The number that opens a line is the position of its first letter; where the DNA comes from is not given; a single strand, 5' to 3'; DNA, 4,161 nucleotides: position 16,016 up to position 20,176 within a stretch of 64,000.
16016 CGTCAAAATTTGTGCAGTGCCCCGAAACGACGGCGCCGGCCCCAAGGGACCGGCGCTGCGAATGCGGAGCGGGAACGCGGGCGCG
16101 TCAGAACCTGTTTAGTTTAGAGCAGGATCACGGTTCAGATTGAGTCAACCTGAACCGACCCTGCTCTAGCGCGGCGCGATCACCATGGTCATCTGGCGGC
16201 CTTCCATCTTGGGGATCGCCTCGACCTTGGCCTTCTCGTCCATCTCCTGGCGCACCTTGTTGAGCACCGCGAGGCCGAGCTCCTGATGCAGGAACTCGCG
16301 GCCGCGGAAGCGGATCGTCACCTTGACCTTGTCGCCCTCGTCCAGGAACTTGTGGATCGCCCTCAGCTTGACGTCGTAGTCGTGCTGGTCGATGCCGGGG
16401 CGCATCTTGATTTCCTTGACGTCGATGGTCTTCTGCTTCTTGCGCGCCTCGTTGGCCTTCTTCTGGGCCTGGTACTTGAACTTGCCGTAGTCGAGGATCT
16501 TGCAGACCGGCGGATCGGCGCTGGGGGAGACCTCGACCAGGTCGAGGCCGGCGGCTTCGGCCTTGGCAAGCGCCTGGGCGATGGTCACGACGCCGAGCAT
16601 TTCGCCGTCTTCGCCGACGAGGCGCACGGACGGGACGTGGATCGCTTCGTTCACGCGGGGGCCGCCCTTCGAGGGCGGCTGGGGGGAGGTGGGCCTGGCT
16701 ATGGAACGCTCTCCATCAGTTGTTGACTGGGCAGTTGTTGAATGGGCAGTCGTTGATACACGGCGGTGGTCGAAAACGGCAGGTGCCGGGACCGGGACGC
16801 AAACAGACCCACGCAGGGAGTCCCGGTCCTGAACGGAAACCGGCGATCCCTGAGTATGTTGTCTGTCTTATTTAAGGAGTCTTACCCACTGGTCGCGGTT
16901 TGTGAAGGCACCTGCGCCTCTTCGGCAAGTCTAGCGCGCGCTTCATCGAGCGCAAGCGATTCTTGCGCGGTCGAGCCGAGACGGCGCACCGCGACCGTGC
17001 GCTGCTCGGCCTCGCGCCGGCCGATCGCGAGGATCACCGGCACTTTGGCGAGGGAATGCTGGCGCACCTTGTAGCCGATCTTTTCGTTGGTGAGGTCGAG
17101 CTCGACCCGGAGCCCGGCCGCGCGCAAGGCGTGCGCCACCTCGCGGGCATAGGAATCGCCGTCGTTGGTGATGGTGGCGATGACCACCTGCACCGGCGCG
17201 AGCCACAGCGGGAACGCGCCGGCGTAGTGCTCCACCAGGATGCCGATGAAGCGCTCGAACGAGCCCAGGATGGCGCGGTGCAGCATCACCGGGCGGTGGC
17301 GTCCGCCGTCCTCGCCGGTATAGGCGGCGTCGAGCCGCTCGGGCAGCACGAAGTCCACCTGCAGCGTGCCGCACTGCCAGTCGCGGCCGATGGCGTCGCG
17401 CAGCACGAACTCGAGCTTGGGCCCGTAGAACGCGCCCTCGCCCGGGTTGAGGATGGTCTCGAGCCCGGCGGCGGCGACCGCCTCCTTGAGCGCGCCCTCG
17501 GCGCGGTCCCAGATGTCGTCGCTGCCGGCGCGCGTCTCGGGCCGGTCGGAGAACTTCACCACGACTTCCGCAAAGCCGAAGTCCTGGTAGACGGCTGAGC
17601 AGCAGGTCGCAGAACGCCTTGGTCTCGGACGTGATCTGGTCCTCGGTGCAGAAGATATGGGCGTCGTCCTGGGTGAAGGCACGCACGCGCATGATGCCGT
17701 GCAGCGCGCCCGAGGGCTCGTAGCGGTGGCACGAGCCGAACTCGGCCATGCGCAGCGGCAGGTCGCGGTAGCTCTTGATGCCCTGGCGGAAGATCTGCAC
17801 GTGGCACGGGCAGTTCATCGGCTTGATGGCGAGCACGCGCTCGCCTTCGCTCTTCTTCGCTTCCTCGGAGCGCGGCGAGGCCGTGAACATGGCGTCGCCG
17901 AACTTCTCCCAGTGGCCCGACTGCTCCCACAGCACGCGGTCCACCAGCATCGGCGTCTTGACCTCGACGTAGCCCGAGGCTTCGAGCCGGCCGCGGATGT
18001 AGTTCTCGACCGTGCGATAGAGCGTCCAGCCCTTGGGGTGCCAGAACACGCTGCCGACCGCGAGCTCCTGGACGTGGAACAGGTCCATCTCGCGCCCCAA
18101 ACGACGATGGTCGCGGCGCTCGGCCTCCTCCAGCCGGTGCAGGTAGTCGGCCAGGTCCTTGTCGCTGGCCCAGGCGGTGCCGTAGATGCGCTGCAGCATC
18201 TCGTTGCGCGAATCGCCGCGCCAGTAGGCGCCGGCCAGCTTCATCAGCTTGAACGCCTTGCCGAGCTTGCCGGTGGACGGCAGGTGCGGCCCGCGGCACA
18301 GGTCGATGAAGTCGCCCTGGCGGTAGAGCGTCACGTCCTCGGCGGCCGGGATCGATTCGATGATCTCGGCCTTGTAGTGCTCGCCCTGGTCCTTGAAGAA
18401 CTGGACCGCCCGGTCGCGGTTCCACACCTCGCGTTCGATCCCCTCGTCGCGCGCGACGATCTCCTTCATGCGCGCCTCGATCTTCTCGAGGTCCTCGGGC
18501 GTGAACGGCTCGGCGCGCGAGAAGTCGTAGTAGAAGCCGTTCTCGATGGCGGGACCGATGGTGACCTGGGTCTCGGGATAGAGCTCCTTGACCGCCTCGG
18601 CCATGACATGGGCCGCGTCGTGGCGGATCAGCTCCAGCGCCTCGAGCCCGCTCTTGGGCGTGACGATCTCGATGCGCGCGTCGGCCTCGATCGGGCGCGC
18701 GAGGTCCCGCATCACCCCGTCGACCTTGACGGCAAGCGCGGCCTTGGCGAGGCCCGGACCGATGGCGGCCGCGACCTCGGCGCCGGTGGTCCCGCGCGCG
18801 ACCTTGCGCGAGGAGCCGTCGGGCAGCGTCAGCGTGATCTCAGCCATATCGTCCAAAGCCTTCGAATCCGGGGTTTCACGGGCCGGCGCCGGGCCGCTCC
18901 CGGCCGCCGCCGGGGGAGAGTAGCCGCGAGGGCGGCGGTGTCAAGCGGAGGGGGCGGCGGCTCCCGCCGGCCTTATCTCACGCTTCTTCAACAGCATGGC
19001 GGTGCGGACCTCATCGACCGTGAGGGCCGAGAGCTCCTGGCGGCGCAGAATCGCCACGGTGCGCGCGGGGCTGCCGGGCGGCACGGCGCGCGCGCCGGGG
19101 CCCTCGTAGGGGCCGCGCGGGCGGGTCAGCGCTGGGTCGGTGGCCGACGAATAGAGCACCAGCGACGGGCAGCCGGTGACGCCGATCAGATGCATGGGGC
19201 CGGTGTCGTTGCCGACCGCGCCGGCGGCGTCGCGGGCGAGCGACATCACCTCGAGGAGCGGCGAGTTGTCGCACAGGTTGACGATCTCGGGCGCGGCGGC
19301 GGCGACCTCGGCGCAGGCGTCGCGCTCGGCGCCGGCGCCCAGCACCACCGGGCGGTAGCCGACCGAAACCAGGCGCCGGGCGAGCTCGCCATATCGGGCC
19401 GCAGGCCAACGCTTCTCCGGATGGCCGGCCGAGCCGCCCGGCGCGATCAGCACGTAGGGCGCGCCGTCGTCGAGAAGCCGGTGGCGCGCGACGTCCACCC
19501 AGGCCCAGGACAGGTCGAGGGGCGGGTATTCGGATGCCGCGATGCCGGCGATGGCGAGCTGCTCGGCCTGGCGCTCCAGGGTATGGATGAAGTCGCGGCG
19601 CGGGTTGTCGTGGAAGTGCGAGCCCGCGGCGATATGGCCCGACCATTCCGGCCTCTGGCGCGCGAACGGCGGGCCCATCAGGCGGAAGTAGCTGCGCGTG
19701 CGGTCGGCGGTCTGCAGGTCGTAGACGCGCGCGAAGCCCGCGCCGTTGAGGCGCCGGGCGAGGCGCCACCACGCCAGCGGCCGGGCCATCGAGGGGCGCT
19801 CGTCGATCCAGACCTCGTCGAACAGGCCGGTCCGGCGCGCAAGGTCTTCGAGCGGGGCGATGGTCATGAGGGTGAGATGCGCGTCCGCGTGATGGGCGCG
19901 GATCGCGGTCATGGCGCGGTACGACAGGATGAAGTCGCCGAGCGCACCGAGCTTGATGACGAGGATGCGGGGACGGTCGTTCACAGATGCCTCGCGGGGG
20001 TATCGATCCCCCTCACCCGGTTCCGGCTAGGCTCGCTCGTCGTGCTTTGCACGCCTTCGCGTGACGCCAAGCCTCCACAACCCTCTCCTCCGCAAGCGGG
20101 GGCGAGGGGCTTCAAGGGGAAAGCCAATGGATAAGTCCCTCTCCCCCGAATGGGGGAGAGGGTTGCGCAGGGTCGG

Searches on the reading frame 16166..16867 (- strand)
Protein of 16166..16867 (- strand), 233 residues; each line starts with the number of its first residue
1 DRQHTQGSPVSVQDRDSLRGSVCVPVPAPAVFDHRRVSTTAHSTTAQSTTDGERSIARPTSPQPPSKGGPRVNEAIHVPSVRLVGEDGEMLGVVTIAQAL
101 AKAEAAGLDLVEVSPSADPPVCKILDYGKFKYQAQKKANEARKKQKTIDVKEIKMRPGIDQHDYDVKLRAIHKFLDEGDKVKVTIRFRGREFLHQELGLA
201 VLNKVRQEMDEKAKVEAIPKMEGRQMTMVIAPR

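Call 30: search_protein_families(library=ncbifam, proteins=[window:16166-16867:-], max_evalue=0.00001)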
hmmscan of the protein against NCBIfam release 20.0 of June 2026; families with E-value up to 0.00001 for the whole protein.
window:16166-16867:- (233 aa): 1 family
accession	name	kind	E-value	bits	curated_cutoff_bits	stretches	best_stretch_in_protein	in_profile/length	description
TIGR00168.2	infC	equivalog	3.8e-75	251.4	60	1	70-233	5-168/170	translation initiation factor IF-3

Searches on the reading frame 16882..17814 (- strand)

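Call 30: search_protein_families(library=ncbifam, proteins=[window:16882-17814:-], max_evalue=0.00001)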
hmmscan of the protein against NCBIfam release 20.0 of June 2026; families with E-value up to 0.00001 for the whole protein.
window:16882-17814:- (310 aa): 9 families
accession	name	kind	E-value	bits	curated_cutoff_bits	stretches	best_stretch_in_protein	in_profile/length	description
TIGR00418.1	thrS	equivalog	9.5e-77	259.2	383.65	1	70-298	333-563/565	threonine--tRNA ligase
NF003068.0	PRK03991.1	equivalog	6.2e-33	114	484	1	99-301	381-593/613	threonine--tRNA ligase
NF011500.0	PRK14938.1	equivalog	3.3e-13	49.4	362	1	199-300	266-367/387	Ser-tRNA(Thr) hydrolase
TIGR00442.1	hisS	equivalog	5.9e-09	35.4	286.75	1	207-288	324-405/406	histidine--tRNA ligase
TIGR00408.1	proS_fam_I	equivalog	7.5e-09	35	437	1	179-300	250-381/475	proline--tRNA ligase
NF006625.0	PRK09194.1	equivalog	2.6e-07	29.9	558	1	200-294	460-556/559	proline--tRNA ligase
TIGR00389.1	glyS_dimeric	equivalog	2.3e-06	26.4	243.3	1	201-297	465-562/565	glycine--tRNA ligase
NF008979.1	PRK12325.1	exception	2.4e-06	26.7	550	1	200-296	337-436/437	proline--tRNA ligase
TIGR00409.1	proS_fam_II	equivalog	2.8e-06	26.5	306.7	1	202-293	468-562/568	proline--tRNA ligase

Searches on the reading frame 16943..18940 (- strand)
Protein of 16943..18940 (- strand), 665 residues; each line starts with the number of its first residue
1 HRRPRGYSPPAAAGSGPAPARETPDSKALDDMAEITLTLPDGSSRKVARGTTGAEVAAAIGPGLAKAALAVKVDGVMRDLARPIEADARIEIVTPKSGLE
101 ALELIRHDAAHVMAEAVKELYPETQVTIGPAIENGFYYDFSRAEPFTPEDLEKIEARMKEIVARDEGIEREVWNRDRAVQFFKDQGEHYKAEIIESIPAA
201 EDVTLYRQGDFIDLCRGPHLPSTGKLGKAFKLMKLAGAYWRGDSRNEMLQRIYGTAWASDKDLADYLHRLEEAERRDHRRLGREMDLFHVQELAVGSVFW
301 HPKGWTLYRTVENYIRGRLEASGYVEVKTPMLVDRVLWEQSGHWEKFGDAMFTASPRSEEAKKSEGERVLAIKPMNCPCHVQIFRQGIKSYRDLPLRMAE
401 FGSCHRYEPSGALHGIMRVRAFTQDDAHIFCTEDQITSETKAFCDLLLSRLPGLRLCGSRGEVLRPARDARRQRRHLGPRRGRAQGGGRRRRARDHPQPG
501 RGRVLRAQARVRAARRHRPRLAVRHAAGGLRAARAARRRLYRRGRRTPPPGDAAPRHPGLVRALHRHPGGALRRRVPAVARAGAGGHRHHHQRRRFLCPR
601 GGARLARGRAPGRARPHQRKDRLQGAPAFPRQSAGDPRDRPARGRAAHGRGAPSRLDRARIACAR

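Call 30: search_protein_families(library=ncbifam, proteins=[window:16943-18940:-], max_evalue=0.00001)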
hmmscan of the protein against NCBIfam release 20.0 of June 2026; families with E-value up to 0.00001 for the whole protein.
window:16943-18940:- (665 aa): 8 families
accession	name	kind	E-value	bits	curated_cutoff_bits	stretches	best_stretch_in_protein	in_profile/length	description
TIGR00418.1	thrS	equivalog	3.8e-122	409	383.65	1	106-448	1-336/565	threonine--tRNA ligase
NF006625.0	PRK09194.1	equivalog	1.5e-16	60.4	558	1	290-435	32-168/559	proline--tRNA ligase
NF008979.1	PRK12325.1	exception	1.9e-15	56.6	550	1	290-435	32-168/437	proline--tRNA ligase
NF003068.0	PRK03991.1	equivalog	2.1e-15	56.1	484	1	272-435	193-349/613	threonine--tRNA ligase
TIGR00409.1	proS_fam_II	equivalog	1.6e-13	50.5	306.7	1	290-435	32-168/568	proline--tRNA ligase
TIGR00408.1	proS_fam_I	equivalog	1.7e-11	43.7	437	1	296-446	29-176/475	proline--tRNA ligase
NF003211.1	PRK04173.1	equivalog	9e-07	28.1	312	0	300-355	30-87/454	glycine--tRNA ligase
TIGR00389.1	glyS_dimeric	equivalog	1.9e-06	26.7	243.3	0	296-353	28-86/565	glycine--tRNA ligase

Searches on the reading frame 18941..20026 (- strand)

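Call 30: search_protein_families(library=ncbifam, proteins=[window:18941-20026:-], max_evalue=0.00001)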
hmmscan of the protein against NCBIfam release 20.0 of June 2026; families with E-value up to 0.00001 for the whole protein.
window:18941-20026:- (361 aa): 4 families
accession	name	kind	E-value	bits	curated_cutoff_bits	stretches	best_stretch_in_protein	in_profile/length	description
TIGR02193.1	heptsyl_trn_I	equivalog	8.1e-16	58.1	185.3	1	188-306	179-294/320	lipopolysaccharide heptosyltransferase I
TIGR02195.1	heptsyl_trn_II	equivalog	1.5e-15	57.2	134.6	1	20-303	1-292/339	lipopolysaccharide heptosyltransferase II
NF008162.0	PRK10916.1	equivalog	1.6e-12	47.3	569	1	185-303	176-297/348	ADP-heptose--LPS heptosyltransferase RfaF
TIGR02201.1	heptsyl_trn_III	equivalog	9.4e-07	28.2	170.2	1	20-294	1-288/344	putative lipopolysaccharide heptosyltransferase III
